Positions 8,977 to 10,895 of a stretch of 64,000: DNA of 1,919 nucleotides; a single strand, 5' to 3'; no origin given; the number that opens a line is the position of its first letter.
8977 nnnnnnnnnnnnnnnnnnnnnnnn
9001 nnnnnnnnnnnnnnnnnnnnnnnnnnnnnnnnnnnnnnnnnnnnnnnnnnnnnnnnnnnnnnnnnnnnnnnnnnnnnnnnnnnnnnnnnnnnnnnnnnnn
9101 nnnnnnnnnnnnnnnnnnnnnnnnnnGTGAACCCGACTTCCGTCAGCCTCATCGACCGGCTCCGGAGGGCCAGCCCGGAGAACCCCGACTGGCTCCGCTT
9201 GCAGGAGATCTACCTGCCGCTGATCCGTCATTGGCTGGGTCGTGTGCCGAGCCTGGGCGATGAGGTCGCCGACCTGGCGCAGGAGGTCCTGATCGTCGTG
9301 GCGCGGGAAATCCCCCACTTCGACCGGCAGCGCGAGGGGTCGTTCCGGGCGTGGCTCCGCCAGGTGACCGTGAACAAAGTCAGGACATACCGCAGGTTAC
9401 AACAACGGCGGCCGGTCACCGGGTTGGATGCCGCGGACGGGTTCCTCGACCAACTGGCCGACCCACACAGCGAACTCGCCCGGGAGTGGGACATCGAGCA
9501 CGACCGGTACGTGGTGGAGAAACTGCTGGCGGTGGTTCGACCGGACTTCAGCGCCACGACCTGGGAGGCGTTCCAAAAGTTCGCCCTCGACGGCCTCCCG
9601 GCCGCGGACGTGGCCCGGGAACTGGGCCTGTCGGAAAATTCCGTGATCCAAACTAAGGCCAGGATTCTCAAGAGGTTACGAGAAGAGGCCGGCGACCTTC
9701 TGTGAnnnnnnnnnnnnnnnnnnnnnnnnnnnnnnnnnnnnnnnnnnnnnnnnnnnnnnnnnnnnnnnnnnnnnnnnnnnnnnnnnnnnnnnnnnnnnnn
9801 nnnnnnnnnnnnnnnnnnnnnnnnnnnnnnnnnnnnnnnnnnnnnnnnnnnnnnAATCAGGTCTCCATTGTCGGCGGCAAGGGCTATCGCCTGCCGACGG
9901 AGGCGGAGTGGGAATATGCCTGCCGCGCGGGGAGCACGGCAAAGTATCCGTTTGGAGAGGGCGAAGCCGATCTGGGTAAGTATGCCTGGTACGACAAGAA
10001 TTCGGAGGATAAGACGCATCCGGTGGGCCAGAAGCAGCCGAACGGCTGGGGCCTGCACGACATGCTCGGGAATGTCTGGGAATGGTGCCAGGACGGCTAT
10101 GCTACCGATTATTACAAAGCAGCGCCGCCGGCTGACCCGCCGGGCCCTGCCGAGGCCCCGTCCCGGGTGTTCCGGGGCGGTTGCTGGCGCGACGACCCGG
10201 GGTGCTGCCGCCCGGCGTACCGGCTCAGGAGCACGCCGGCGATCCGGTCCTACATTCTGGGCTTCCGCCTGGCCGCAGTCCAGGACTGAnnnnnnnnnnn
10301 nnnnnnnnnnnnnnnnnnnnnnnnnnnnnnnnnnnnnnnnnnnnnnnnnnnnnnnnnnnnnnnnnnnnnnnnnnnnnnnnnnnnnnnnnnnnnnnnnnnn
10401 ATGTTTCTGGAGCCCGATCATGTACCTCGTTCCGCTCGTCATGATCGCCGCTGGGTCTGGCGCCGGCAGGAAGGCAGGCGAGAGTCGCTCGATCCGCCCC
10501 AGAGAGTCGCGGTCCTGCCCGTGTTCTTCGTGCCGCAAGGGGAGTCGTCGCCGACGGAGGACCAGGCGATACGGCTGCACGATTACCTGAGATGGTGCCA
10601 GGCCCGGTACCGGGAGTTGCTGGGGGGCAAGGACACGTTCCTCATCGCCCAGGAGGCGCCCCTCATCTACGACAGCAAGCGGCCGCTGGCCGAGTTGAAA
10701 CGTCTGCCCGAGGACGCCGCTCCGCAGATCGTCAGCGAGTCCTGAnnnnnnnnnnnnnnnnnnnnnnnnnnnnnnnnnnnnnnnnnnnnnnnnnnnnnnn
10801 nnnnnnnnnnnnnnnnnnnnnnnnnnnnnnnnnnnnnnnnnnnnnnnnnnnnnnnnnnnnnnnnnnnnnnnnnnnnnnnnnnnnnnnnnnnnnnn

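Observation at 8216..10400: Decayed patch: hsdM 5' stump, orphan Phd/DUF2281 antitoxin-like gene, ECF sigma factor with only an FGE-domain stump of its kinase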

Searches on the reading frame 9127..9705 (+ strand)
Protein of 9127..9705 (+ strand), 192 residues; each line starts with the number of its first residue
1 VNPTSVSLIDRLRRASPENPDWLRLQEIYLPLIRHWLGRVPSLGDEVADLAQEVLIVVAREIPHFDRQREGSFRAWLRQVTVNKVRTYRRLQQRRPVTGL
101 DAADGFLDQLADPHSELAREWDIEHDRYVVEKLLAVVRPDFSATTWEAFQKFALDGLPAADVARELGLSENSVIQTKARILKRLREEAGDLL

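Call 7: search_protein_families(library=pfam, max_evalue=1, proteins=[window:9127-9705:+])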
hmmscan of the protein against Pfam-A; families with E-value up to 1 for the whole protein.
window:9127-9705:+ (192 aa): 8 families
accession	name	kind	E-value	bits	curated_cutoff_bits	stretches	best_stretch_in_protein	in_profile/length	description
PF04542.20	Sigma70_r2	-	2e-11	43.9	24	1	27-95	3-71/71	Sigma-70 region 2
PF08281.18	Sigma70_r4_2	-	3.8e-05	23.7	25.7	1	147-184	17-54/54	Sigma-70, region 4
PF04545.22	Sigma70_r4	-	0.0016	18.3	24.1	1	154-186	18-50/50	Sigma-70, region 4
PF13384.12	HTH_23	-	0.016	15.4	24.6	1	152-179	13-40/50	Homeodomain-like domain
PF00196.25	GerE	-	0.028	14.5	23.5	1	154-185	15-46/57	Bacterial regulatory proteins, luxR family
PF22451.2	NirdL-like_HTH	-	0.078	13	27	1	160-179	20-39/47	Siroheme decarboxylase NirDL-like HTH domain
PF18331.6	PKHD_C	-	0.14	12.7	22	1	9-36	14-41/43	PKHD-type hydroxylase C-terminal domain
PF01527.26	HTH_Tnp_1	-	0.15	12.8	24.1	0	156-175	23-42/75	Transposase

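Call 13: find_encoding_contigs(protein=window:9127-9705:+, flank=10000, max_places=6)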
Protein window:9127-9705:+ (192 aa): no gene with exactly this product is on record in the collection.

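Call 14: search_protein_families(library=ncbifam, max_evalue=0.01, proteins=[window:9127-9705:+])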
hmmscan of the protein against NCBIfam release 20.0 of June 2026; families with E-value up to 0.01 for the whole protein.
window:9127-9705:+ (192 aa): 30 families (the best 25 are shown)
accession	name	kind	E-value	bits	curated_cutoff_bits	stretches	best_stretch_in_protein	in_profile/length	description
TIGR02937.1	sigma70-ECF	superfamily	1.4e-18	67.1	42.9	1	24-187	5-164/165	sigma-70 family RNA polymerase sigma factor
TIGR02989.1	Sig-70_gvs1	subfamily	9.7e-13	48.3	124.55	1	32-186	13-156/158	RNA polymerase sigma-70 factor, Rhodopirellula/Verrucomicrobium family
TIGR02984.1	Sig-70_plancto1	subfamily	4e-10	39.6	183.75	1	47-95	38-89/189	RNA polymerase sigma-70 factor, Planctomycetaceae-specific subfamily 1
TIGR02952.1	Sig70_famx2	equivalog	2.5e-09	37.3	206.45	1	47-185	38-167/170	ECF subfamily RNA polymerase sigma factor, BldN family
NF041236.1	CAS_III-E_sigma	exception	4.1e-07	30.1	100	1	45-187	49-203/206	type III-E CRISPR-associated RpoE-like sigma factor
NF007230.0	PRK09648.1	subfamily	1.6e-06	28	209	1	34-188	44-189/195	RNA polymerase sigma factor ShbA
NF004113.0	PRK05602.1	equivalog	3.3e-06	26.8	208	1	44-174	69-187/211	RNA polymerase sigma factor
TIGR02959.1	SigZ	equivalog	4.9e-06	26.5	168.65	1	43-180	18-137/170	RNA polymerase sigma factor SigZ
TIGR02939.1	RpoE_Sigma70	equivalog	6.6e-06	26.3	236.15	1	7-104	9-103/190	RNA polymerase sigma factor RpoE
TIGR02983.1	SigE-fam_strep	subfamily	8.9e-06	25.7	141.55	0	155-188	125-158/162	SigE family RNA polymerase sigma factor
TIGR02980.1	SigBFG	subfamily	3.1e-05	23.8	234.35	0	24-90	7-73/227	SigB/SigF/SigG family RNA polymerase sigma factor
NF007227.0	PRK09645.1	subfamily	5.6e-05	23.1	202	1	46-173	39-155/177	sigma-70 family RNA polymerase sigma factor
NF007215.0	PRK09637.1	equivalog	6.8e-05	22.9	212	1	44-180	25-143/181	RNA polymerase sigma factor SigZ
NF009191.0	PRK12539.1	subfamily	0.00011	21.7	171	1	36-185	41-176/185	sigma-70 family RNA polymerase sigma factor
NF009188.0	PRK12536.1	subfamily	0.00013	22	250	1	35-185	45-183/190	RNA polymerase sigma factor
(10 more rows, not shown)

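Call 15: find_related_loci(query=window:9127-9705:+, collection=genome_contigs, flank=10000)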
Query window:9127-9705:+ (192 aa) in genome_contigs; peptide patterns used: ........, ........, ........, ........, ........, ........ (x = any residue, [..] = any of these).
599 stretches matched a pattern (row limit reached: there are more); 34 encode a relative of the query (tblastn E <= 1e-3); 34 distinct loci.
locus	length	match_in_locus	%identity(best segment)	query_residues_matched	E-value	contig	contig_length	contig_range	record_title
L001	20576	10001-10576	72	1-192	3e-91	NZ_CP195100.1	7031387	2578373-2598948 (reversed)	Tundrisphaera sp. TA3 chromosome, complete genome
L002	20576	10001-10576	68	1-192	5e-85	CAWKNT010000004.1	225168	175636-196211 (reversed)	MAG: uncultured Isosphaeraceae bacterium isolate MFD04434.bin.2.10 genome assembly, contig: contig_11449, whole genome s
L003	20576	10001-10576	71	1-192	3e-84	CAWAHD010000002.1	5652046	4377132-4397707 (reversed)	MAG: uncultured Isosphaeraceae bacterium isolate MFD02248.bin.2.64 genome assembly, contig: contig_17005, whole genome s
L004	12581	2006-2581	73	1-192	6e-84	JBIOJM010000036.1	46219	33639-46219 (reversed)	MAG: Isosphaerales bacterium isolate GcC5-13 k141_1792375_length_46219_cov_40.0649, whole genome shotgun sequence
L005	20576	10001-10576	68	1-192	2e-81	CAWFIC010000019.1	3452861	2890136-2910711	MAG: uncultured Planctomycetota bacterium isolate MFD02579.bin.2.73 genome assembly, contig: contig_698, whole genome sh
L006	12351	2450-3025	65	1-192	2e-81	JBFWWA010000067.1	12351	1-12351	MAG: Planctomycetaceae bacterium isolate CA_2019_TPBS_106 NODE_20996_length_12351_cov_2.764071_TPBS, whole genome shotgu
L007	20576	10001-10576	68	1-192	3e-81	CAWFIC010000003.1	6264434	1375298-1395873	MAG: uncultured Planctomycetota bacterium isolate MFD02579.bin.2.73 genome assembly, contig: contig_1813, whole genome s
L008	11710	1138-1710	69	2-192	3e-82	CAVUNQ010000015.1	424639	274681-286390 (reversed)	MAG: uncultured Planctomycetota bacterium isolate MFD02579.bin.2.36 genome assembly, contig: contig_21466, whole genome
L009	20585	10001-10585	65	1-192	6e-80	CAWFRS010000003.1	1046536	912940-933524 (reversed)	MAG: uncultured Planctomycetota bacterium isolate MFD09671.bin.2.141 genome assembly, contig: contig_11871, whole genome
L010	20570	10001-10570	68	3-192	3e-79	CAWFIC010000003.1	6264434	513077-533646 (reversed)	MAG: uncultured Planctomycetota bacterium isolate MFD02579.bin.2.73 genome assembly, contig: contig_1813, whole genome s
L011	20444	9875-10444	67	3-192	3e-79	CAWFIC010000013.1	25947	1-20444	MAG: uncultured Planctomycetota bacterium isolate MFD02579.bin.2.73 genome assembly, contig: contig_38062, whole genome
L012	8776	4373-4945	63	1-192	8e-78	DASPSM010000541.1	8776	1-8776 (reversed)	MAG TPA_asm: Planctomycetaceae bacterium isolate SMAG_U12251 k141_1703295, whole genome shotgun sequence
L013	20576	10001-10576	68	1-192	7e-85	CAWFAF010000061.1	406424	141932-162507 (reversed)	MAG: uncultured Planctomycetaceae bacterium isolate MFD00822.bin.3.221 genome assembly, contig: contig_41384, whole geno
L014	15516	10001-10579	59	1-192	1e-72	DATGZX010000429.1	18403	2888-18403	MAG TPA_asm: Gemmataceae bacterium isolate SMAG_U10675 k141_673522, whole genome shotgun sequence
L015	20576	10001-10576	57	1-192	2e-72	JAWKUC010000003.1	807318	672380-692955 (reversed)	MAG: Planctomycetaceae bacterium isolate ABC1.68 ABC1.68.fa-3, whole genome shotgun sequence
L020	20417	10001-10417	63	1-139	6e-50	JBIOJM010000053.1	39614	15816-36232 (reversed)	MAG: Isosphaerales bacterium isolate GcC5-13 k141_2176451_length_39614_cov_32.0000, whole genome shotgun sequence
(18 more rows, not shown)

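Call 38: find_homologous_proteins(query=window:9127-9705:+, max_evalue=1e-40)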
Query window:9127-9705:+ (192 aa): 1187 proteins with E <= 1e-40 among 2359 candidates; the best 120 are listed.
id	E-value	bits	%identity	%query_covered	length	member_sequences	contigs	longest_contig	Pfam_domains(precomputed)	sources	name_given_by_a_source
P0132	4.4e-115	400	94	100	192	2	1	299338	PF04542.21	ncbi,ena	-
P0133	1.7e-91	323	78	100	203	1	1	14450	PF04542.21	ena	-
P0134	2.6e-91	323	74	100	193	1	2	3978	PF04542.21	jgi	jgi:RNA polymerase sigma-70 factor (ECF subfamily)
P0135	3.5e-91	322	76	100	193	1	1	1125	PF04542.21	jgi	jgi:RNA polymerase sigma-70 factor, ECF subfamily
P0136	2.2e-90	320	74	100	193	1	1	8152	PF04542.21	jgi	jgi:RNA polymerase sigma-70 factor (ECF subfamily)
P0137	2.8e-90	319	75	100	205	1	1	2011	PF04542.21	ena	-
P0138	5.7e-90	318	75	100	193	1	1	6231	PF04542.21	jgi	jgi:RNA polymerase sigma-70 factor (ECF subfamily)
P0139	8.1e-90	318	74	100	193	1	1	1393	PF04542.21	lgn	-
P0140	2.2e-89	316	73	100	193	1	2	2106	PF04542.21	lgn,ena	-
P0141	2.4e-89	316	76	100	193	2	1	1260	PF04542.21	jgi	jgi:RNA polymerase sigma-70 factor (ECF subfamily)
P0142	3.9e-89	315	74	100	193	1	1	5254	PF04542.21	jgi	jgi:RNA polymerase sigma-70 factor, ECF subfamily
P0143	5.8e-89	315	75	100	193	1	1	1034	PF04542.21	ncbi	-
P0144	1.2e-88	314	74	100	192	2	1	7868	PF04542.21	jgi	jgi:RNA polymerase sigma-70 factor (ECF subfamily)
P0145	1.8e-88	313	73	100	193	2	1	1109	PF04542.21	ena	-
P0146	2.9e-88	313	73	100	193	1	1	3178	PF04542.21,PF08281.19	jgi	jgi:RNA polymerase sigma-70 factor, ECF subfamily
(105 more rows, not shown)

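Call 39: find_encoding_contigs(protein=P0132, flank=10000, max_places=4)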
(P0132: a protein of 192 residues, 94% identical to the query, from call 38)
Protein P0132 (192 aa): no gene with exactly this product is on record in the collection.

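Call 40: list_cluster_members(proteins=[P0132, P0001, window:9127-9705:+])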
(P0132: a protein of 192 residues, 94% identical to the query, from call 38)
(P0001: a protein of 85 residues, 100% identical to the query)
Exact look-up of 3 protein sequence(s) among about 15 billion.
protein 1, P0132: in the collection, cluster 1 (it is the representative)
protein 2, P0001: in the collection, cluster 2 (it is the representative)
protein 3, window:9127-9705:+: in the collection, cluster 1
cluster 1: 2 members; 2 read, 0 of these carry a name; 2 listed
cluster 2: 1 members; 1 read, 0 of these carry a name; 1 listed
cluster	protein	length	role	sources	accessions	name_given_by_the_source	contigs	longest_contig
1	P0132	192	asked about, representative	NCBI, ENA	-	-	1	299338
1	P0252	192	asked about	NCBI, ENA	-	-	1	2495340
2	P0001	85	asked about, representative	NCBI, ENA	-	-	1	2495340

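Call 43: search_protein_families(library=pfam, max_evalue=0.01, proteins=[L004:2685-5384:+, L001:10634-14542:+, L007:10857-11951:+, L007:11785-13995:+])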
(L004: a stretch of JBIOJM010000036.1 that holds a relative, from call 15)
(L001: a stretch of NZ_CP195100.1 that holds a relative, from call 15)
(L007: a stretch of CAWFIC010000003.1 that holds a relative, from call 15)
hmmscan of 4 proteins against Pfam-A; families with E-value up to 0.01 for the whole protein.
L004:2685-5384:+ (899 aa): 6 families
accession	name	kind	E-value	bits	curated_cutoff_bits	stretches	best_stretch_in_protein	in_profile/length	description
PF00069.31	Pkinase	-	7.2e-50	170.3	31.7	1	103-358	1-253/263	Protein kinase domain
PF03781.23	FGE-sulfatase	-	8.2e-46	157.2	23.3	1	706-898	4-191/255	Sulfatase-modifying factor enzyme 1-like domain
PF07714.23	PK_Tyr_Ser-Thr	-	6.3e-32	111.3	23.1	1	106-357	4-249/258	Protein tyrosine and serine/threonine kinase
PF13490.11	zf-HC2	-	4.2e-05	24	22.2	1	13-40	8-35/35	Putative zinc-finger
PF08308.17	PEGA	-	0.00024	21.4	20.8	0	576-637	10-67/71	PEGA domain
PF03109.22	ABC1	-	0.002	17.8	22.9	1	146-255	118-218/244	ABC1 atypical kinase-like domain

L001:10634-14542:+ (1302 aa): 9 families
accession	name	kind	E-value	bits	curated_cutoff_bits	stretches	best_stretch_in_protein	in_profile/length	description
PF06439.18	3keto-disac_hyd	-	1.1e-67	228.2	26.8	3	973-1158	1-187/187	3-keto-disaccharide hydrolase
PF00069.31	Pkinase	-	3.2e-47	161.6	31.7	1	117-373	1-254/263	Protein kinase domain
PF07714.23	PK_Tyr_Ser-Thr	-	1.1e-28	100.8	23.1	1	119-371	3-249/258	Protein tyrosine and serine/threonine kinase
PF00059.27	Lectin_C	-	1.6e-16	61.4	22.6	1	1189-1289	2-98/107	Lectin C-type domain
PF19763.6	DUF6250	-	5.5e-09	36.5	26.9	1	885-954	97-163/165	Domain of unknown function (DUF6250)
PF01636.29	APH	-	2.4e-05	24.6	23.2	1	197-266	141-198/239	Phosphotransferase enzyme family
PF13490.11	zf-HC2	-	7e-05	23.3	22.2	1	30-58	7-35/35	Putative zinc-finger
PF03109.22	ABC1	-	8e-05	22.3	22.9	1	160-271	118-220/244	ABC1 atypical kinase-like domain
PF02210.31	Laminin_G_2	-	0.00047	21.1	22.9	0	689-719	44-74/126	Laminin G domain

L007:10857-11951:+ (364 aa): 5 families
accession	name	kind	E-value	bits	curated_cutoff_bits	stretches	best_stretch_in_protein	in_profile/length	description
PF00069.31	Pkinase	-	8.7e-34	117.5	31.7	1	113-268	1-152/263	Protein kinase domain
PF07714.23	PK_Tyr_Ser-Thr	-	5e-20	72.3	23.1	1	114-267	2-155/258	Protein tyrosine and serine/threonine kinase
PF03109.22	ABC1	-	9.3e-08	31.9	22.9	1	155-270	117-223/244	ABC1 atypical kinase-like domain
PF13490.11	zf-HC2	-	2.3e-05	24.8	22.2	1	24-51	8-35/35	Putative zinc-finger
PF01636.29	APH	-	5.8e-05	23.4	23.2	1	227-261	165-197/239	Phosphotransferase enzyme family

L007:11785-13995:+ (736 aa): 2 families
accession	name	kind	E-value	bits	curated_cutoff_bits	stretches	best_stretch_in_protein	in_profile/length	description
PF03781.23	FGE-sulfatase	-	4.8e-49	167.8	23.3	1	318-552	7-255/255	Sulfatase-modifying factor enzyme 1-like domain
PF06439.18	3keto-disac_hyd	-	3.7e-12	47.1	26.8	1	575-721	23-187/187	3-keto-disaccharide hydrolase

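Call 60: search_protein_families(library=pfam, max_evalue=0.01, proteins=[L020:10589-12472:+])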
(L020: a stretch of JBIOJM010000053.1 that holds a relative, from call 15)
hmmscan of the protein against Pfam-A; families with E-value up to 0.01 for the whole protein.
L020:10589-12472:+ (627 aa): 2 families
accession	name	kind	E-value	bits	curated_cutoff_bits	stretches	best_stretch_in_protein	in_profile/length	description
PF03781.23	FGE-sulfatase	-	4.3e-62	210.5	23.3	1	354-621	6-254/255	Sulfatase-modifying factor enzyme 1-like domain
PF06439.18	3keto-disac_hyd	-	1.5e-29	103.8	26.8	1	78-288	1-187/187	3-keto-disaccharide hydrolase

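Call 64: find_encoding_contigs(protein=P0133, flank=10000, max_places=3)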
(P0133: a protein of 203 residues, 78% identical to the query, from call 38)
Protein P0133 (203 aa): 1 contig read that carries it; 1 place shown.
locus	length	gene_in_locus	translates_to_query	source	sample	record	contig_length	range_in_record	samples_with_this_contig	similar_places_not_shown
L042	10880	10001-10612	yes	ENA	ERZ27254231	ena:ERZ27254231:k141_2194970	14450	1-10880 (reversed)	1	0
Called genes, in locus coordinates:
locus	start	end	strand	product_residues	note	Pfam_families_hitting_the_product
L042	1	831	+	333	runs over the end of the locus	-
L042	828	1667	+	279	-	-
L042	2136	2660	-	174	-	-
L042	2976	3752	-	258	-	PF07705:CARDB (faint)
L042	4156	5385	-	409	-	-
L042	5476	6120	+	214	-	-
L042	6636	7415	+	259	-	PF13385:Laminin_G_3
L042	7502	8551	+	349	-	PF00248:Aldo_ket_red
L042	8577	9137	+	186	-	-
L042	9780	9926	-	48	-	-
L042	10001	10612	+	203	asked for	PF04542:Sigma70_r2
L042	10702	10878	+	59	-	?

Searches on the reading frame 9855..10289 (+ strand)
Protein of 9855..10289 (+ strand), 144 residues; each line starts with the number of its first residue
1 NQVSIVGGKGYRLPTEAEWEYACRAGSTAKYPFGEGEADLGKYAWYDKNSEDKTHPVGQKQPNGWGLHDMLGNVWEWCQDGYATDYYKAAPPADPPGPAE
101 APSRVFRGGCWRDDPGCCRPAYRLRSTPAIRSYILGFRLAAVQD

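Call 7: search_protein_families(library=pfam, max_evalue=1, proteins=[window:9855-10289:+])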
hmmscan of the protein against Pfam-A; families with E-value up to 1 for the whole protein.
window:9855-10289:+ (144 aa): 1 family
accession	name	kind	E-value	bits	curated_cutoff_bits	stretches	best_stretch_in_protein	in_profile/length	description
PF03781.23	FGE-sulfatase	-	1.6e-34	120.2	23.3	1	10-140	109-254/255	Sulfatase-modifying factor enzyme 1-like domain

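Call 14: search_protein_families(library=ncbifam, max_evalue=0.01, proteins=[window:9855-10289:+])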
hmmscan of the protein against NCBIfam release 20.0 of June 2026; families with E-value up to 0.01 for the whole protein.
window:9855-10289:+ (144 aa): 8 families
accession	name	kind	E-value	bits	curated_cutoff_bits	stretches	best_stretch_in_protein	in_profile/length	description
NF051459.1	pyoverdine_PvdO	equivalog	2.6e-20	72.6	500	1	6-140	138-277/280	dihydropyoverdine dehydrogenase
TIGR03525.2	GldK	equivalog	3.3e-20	72.8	350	1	9-140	254-404/408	T9SS ring complex lipoprotein PorK/GldK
TIGR03440.2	egtB_TIGR03440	equivalog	6.8e-17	61.7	360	1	9-140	291-413/413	ergothioneine biosynthesis protein EgtB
NF041186.1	SenA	equivalog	9e-12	45.1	420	1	10-141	289-382/382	selenoneine synthase SenA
TIGR03524.1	GldJ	equivalog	2.8e-11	42.8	458.2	2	33-82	316-365/559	gliding motility lipoprotein GldJ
TIGR02171.1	Fb_sc_TIGR02171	subfamily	2.2e-10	39.2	544.35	1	9-118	157-255/912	TIGR02171 family lipoprotein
TIGR03530.1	GldJ_short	equivalog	3.3e-06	26.3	382.9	0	10-31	209-230/396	gliding motility lipoprotein GldJ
TIGR04344.1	ovoA_Nterm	equivalog_domain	6.6e-06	25.3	400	1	8-81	317-383/444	5-histidylcysteine sulfoxide synthase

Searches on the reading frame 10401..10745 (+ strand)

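Call 7: search_protein_families(library=pfam, max_evalue=1, proteins=[window:10401-10745:+])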
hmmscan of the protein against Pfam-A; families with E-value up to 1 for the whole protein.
window:10401-10745:+ (114 aa): 1 family
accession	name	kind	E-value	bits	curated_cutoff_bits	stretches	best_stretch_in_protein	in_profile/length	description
PF00533.33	BRCT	-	0.05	14.3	21.3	1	41-89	10-52/78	BRCA1 C Terminus (BRCT) domain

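Call 14: search_protein_families(library=ncbifam, max_evalue=0.01, proteins=[window:10401-10745:+])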
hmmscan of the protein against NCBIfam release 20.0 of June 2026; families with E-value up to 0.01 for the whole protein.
window:10401-10745:+ (114 aa): 0 families
